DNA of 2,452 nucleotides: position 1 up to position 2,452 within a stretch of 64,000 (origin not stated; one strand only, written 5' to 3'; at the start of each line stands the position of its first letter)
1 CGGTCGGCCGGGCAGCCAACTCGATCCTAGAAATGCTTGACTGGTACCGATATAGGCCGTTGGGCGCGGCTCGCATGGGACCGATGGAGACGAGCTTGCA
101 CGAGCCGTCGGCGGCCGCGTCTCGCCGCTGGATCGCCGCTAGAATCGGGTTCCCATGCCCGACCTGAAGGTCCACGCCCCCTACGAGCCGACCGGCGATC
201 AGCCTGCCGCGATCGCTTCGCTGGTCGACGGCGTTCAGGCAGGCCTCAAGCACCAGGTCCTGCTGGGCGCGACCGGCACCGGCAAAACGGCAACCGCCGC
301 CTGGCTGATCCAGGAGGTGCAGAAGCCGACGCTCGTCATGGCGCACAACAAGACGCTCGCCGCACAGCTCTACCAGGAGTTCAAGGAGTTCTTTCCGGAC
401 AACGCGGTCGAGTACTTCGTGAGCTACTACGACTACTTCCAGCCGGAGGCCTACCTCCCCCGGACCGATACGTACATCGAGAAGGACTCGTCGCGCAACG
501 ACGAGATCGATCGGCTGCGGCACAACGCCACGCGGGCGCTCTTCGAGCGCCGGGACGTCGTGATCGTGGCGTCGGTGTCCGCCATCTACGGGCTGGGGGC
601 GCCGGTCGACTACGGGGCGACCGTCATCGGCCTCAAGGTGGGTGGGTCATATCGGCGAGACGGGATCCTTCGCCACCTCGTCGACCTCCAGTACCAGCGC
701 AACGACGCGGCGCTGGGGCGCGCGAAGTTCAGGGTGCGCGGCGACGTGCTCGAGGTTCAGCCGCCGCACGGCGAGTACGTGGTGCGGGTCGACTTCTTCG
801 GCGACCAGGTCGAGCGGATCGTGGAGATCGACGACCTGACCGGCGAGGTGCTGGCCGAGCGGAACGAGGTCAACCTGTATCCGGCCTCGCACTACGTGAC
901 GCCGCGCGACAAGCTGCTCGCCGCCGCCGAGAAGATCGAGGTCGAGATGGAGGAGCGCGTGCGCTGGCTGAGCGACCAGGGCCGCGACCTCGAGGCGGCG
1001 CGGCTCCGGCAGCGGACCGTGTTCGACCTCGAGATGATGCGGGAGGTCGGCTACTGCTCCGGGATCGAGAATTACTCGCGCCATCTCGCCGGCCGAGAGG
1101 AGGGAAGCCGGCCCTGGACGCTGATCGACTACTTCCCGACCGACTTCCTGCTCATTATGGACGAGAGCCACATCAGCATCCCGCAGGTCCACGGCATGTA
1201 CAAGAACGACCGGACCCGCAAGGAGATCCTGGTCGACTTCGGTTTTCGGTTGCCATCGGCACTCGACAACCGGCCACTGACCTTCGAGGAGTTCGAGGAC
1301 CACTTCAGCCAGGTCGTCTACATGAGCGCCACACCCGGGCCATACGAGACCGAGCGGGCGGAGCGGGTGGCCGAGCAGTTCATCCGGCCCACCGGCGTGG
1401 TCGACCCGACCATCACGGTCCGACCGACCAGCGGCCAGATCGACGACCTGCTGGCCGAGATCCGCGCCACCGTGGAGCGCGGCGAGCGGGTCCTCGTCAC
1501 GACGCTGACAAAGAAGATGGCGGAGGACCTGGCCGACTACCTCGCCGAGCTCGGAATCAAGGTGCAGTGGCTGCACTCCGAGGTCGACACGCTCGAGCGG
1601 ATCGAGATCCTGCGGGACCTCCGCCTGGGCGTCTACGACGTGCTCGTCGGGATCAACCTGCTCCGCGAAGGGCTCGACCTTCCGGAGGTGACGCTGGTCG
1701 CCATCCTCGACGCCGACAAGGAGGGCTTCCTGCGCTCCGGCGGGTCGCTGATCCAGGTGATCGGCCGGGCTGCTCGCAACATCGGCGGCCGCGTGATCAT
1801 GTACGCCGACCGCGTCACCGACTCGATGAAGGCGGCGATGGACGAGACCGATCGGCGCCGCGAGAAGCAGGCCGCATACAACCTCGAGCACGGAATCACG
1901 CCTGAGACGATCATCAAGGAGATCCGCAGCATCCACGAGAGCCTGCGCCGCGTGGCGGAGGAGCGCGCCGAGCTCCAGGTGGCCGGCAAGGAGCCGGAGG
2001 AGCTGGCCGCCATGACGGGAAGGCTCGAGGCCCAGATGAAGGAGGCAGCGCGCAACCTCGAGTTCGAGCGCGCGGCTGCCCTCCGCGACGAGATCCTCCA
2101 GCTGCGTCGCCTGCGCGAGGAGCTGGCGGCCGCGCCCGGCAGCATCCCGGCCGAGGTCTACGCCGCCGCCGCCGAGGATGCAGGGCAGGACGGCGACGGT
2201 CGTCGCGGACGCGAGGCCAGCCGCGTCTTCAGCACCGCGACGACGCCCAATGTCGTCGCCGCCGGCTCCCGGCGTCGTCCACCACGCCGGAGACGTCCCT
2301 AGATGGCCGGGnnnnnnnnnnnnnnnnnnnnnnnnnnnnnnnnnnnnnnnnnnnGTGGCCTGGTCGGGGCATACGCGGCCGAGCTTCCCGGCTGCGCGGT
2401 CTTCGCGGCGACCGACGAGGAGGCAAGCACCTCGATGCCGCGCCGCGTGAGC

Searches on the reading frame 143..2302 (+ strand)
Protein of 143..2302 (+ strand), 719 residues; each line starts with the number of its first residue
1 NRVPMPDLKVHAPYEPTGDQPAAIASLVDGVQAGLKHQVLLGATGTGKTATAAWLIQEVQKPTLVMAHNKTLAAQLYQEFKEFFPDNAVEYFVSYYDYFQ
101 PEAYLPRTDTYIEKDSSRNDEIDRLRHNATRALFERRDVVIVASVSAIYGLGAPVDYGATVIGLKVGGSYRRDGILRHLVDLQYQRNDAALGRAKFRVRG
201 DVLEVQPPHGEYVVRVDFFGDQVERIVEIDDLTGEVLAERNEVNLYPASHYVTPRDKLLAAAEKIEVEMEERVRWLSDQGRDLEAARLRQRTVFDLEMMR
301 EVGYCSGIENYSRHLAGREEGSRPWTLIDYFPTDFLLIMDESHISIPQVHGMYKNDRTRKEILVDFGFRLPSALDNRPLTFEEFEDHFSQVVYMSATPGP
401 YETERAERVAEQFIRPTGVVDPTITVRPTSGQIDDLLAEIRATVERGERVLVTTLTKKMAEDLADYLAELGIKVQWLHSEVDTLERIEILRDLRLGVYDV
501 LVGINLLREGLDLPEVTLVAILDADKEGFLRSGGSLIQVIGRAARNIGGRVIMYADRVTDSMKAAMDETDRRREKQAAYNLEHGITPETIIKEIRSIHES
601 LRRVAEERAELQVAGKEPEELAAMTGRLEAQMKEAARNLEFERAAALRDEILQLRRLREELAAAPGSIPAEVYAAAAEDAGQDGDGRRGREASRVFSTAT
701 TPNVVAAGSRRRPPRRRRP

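Call 76: search_protein_families(library=pfam, proteins=[window:143-2302:+], max_evalue=0.00001)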
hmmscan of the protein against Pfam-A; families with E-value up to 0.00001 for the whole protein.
window:143-2302:+ (719 aa): 6 families
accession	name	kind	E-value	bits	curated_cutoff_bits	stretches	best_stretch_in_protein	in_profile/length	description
PF17757.6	UvrB_inter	-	6.5e-29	100.3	22.9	1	163-251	2-91/91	UvrB interaction domain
PF12344.14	UvrB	-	2.7e-23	82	27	1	553-595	1-43/43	Ultra-violet resistance protein B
PF00271.37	Helicase_C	-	1.3e-19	70.9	23.5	1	435-546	5-109/110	Helicase conserved C-terminal domain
PF04851.21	ResIII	-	1.5e-12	48.1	22.5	1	16-88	4-81/164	Type III restriction enzyme, res subunit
PF02151.25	UVR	-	4e-09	36.4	21.5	1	627-656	6-35/36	UvrB/uvrC motif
PF00270.35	DEAD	-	2.1e-07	31.3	26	0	19-86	3-71/167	DEAD/DEAH box helicase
